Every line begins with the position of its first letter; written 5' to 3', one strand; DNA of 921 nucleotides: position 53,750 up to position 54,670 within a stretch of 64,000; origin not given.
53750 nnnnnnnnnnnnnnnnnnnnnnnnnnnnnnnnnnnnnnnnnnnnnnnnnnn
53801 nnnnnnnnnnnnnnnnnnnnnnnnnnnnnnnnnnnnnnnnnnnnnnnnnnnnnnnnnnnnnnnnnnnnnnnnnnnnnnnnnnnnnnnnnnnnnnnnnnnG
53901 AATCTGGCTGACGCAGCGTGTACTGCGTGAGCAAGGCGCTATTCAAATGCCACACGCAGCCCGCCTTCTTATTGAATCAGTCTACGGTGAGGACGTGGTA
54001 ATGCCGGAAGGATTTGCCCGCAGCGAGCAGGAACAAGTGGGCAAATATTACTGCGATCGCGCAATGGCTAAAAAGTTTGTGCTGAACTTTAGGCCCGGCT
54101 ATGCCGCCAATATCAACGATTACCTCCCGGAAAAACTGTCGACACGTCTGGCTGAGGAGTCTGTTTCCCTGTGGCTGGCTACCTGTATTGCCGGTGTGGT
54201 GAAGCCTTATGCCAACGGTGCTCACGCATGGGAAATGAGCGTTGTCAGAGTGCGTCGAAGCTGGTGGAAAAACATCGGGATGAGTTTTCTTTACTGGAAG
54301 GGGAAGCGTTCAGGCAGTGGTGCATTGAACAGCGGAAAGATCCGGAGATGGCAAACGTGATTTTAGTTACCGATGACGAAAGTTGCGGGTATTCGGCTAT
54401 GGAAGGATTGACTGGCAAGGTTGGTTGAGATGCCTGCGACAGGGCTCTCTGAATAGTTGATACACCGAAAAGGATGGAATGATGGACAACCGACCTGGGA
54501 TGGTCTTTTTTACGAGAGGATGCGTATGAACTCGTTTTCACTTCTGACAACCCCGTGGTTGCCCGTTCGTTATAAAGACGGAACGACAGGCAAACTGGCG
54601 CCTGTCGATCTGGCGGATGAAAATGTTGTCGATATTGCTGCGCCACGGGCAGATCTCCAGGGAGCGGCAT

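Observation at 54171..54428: cas3 appears frameshifted about 60 codons before its natural end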

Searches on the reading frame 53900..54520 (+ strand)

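Call 23: search_solved_structures(query=L001:831-3527:+, max_evalue=0.001, show_alignments=2)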
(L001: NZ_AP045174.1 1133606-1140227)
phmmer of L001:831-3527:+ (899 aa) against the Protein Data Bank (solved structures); distinct sequences matched with E-value up to 0.001: 6.
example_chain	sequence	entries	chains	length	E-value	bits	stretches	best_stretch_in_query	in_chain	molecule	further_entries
4q2c_A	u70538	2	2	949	1.2e-79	271.4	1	20-763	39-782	CRISPR-associated helicase Cas3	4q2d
6c66_G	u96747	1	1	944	2.3e-64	220.8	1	19-788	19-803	CRISPR-associated helicase, Cas3 family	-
4qqw_A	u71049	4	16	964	2.6e-64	220.7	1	19-788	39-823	CRISPR-associated helicase, Cas3 family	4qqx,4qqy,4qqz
7tr8_A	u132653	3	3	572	5.6e-07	30.9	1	558-671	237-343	CRISPR-associated helicase Cas3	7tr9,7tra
7r2k_A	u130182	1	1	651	7.4e-07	30.5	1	558-671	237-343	CRISPR-associated helicase Cas3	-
8wtk_A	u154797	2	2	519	1.8e-06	29.3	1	565-679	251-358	CRISPR-associated helicase Cas3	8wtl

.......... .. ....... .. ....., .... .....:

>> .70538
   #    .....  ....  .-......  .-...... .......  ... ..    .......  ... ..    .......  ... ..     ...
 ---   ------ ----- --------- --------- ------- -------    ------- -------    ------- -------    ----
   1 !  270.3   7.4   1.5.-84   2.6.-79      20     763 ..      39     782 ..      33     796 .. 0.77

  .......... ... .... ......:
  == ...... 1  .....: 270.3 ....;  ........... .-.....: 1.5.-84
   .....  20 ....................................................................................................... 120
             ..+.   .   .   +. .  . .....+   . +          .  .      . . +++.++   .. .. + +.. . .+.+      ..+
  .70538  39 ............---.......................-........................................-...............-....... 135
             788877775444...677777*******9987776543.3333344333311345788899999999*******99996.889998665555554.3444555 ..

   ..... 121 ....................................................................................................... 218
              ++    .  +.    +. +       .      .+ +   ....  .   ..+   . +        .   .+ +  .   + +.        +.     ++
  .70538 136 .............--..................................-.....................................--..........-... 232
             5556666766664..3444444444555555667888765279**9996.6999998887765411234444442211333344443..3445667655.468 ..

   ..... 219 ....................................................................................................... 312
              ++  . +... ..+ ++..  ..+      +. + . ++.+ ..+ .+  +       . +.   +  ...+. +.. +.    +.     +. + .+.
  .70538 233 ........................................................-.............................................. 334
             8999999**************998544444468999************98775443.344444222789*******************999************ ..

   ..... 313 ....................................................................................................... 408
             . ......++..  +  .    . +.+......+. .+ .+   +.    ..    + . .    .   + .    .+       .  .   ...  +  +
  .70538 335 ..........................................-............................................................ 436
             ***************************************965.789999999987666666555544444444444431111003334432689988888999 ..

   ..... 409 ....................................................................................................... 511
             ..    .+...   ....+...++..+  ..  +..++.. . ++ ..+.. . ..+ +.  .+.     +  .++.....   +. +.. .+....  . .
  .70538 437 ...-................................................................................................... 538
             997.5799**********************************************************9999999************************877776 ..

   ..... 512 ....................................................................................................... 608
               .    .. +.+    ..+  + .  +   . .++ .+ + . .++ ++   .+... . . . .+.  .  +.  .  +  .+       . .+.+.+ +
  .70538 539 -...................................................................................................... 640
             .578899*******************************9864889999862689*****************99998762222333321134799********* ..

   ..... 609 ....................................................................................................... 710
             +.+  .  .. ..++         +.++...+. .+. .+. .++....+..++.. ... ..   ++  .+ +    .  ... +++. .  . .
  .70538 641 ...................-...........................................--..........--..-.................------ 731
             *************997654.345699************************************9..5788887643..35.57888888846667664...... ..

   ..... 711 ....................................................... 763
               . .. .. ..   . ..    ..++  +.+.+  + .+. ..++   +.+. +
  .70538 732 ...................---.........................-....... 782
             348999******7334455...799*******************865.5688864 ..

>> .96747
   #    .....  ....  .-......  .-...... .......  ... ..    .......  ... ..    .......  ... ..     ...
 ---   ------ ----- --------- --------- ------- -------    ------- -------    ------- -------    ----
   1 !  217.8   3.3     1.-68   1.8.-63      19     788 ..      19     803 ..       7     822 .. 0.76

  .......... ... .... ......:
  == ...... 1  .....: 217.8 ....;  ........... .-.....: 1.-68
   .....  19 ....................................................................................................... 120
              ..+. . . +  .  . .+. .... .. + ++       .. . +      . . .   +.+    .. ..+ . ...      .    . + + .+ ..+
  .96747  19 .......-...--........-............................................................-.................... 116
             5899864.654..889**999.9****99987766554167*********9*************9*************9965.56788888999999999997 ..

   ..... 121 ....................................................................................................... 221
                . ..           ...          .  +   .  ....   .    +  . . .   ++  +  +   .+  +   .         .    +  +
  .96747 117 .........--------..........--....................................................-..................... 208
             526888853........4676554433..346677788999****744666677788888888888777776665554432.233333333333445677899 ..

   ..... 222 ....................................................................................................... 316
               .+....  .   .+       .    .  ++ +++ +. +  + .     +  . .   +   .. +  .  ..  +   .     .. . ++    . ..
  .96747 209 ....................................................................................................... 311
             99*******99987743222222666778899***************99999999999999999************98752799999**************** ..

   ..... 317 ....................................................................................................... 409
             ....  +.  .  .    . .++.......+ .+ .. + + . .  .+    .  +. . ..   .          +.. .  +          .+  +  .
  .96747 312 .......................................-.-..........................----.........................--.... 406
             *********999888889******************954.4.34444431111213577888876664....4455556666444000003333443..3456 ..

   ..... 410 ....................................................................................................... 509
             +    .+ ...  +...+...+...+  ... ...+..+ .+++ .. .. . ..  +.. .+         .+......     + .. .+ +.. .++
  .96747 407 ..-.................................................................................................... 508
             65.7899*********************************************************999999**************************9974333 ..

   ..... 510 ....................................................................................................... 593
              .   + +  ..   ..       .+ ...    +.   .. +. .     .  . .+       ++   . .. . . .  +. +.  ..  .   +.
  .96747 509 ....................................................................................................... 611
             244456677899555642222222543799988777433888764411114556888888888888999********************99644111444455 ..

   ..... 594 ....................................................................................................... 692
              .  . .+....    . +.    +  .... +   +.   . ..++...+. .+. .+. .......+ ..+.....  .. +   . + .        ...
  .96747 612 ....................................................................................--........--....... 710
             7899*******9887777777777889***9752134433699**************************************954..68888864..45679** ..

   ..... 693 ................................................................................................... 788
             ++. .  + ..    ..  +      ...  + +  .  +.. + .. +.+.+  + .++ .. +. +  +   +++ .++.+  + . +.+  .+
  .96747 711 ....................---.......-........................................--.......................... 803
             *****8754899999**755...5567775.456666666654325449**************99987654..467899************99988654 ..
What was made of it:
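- Closest known: Thermobifida fusca Cas3. Same: Sequence E-values are 1e-64 to 1e-79 (call 23).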

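Call 24: profile_search(protein=L001:831-3527:+)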
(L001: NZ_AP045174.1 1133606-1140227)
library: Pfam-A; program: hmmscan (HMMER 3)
A. the first sequence (899 residues): domains with independent E <= 10: 6; with E <= 0.001: 2
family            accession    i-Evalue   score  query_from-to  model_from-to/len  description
Cas3-like_C_2     PF22590.2       9e-33   113.2     566-672         1-105/106  CRISPR-associated nuclease/helicase Cas3, C-terminal
Cas3_HD           PF18019.7     5.3e-32   112.0      21-237         1-207/207  Cas3, HD domain
DEAD              PF00270.35      0.032    14.4     288-355         2-67/167  DEAD/DEAH box helicase
ResIII            PF04851.21       0.11    12.8     302-462        22-139/164  Type III restriction enzyme, res subunit
Helicase_C        PF00271.37       0.69    10.6     615-670        55-108/110  Helicase conserved C-terminal domain
DEAD              PF00270.35        2.6     8.2     447-493       118-164/167  DEAD/DEAH box helicase
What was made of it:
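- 51730..54270 (+): cas3, native reading frame, codons 1-847 (HD nuclease, RecA1, RecA2, linker and first half of the C-terminal domain). Pfam Cas3_HD at 21-237 and Cas3-like_C_2 at 566-672 (call 24).
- On Type I-E Cas3 helicase-nuclease: Pfam Cas3_HD at 21-237, E 5e-32 (call 24). Cas3-like_C_2 at 566-672 (call 24).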

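Call 67: search_protein_families(proteins=[P0001], library=ncbifam, max_evalue=0.001)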
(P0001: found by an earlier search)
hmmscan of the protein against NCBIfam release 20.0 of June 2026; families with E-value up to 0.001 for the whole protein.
P0001 (899 aa): 4 families
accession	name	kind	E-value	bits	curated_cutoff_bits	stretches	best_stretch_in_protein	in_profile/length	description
NF007248.0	PRK09694.1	equivalog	4.2e-126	422.1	569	1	14-768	4-746/878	CRISPR-associated helicase/endonuclease Cas3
TIGR01587.1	cas3_core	equivalog_domain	2.6e-64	217.6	102.45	1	306-676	2-324/358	CRISPR-associated helicase Cas3'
TIGR02621.3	cas3_GSU0051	exception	2.2e-28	99.5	400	1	452-671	171-373/854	type I-G CRISPR-associated helicase/endonuclease Cas3g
TIGR01596.1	cas3_HD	equivalog_domain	4.3e-25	88.8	43.45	1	38-233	1-178/178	CRISPR-associated endonuclease Cas3''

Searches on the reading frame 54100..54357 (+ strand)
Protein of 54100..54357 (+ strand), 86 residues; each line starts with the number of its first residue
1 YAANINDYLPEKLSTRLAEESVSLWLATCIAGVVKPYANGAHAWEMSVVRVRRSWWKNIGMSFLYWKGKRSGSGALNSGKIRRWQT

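Call 47: find_homologous_proteins(query=window:54100-54357:+, max_evalue=0.00001)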
Query window:54100-54357:+ (86 aa): 9 proteins with E <= 0.00001 among 10 candidates.
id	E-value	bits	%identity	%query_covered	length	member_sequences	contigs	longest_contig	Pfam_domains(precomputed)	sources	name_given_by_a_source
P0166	1.0e-38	149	99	79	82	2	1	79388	-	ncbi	-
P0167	2.9e-23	99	61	95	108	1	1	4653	-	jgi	jgi:CRISPR-associated endonuclease/helicase Cas3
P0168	5.3e-23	98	92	56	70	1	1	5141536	-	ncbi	-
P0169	2.4e-21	93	92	56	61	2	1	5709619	-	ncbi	-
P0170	4.3e-18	83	65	76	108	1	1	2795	-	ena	-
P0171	2.6e-17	80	65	72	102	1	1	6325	-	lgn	-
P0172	1.1e-13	69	76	52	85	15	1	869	-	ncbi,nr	ncbi:hypothetical protein LUL60_005025, partial [Escherichia coli]|nr:hypothetical protein [Escheric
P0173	5.2e-12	63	81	49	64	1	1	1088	-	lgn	-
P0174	7.1e-7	47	68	43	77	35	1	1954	-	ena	-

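Call 64: find_encoding_contigs(protein=P0168, flank=3500, max_places=3)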
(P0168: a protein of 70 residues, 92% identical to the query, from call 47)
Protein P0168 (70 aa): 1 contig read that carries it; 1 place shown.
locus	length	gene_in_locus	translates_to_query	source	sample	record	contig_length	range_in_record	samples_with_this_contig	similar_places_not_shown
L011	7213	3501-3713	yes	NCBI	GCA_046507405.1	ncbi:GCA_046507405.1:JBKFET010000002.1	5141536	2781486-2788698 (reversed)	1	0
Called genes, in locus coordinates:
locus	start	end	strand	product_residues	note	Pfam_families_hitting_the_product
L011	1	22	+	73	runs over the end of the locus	-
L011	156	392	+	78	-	PF01507:PAPS_reduct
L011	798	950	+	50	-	PF01848:HOK_GEF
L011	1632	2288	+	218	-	-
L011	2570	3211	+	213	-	PF22590:Cas3-like_C_2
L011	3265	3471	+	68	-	-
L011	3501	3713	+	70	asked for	-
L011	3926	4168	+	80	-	PF09481:CRISPR_Cse1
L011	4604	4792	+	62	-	-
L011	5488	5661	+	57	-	-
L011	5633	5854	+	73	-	-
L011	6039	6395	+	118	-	PF09344:Cas_CT1975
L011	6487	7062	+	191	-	PF09344:Cas_CT1975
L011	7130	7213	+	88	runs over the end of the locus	PF09704:Cas_Cas5d (weak)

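Call 65: find_encoding_contigs(protein=P0166, flank=3500, max_places=3)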
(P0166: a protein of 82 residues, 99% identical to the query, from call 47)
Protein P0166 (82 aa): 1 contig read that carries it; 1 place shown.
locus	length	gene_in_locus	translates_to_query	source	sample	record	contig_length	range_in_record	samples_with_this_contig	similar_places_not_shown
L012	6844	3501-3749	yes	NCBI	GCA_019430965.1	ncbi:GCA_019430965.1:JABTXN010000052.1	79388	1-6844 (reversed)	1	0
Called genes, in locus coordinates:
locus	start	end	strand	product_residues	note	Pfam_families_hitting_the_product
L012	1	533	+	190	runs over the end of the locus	PF01507:PAPS_reduct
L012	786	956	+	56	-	PF01848:HOK_GEF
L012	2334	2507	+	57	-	-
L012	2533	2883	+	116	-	-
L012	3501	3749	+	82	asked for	-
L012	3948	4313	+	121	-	PF09481:CRISPR_Cse1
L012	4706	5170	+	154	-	PF09481:CRISPR_Cse1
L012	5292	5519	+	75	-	-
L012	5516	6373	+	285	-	PF09485:CRISPR_Cse2, PF09344:Cas_CT1975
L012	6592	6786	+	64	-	PF09344:Cas_CT1975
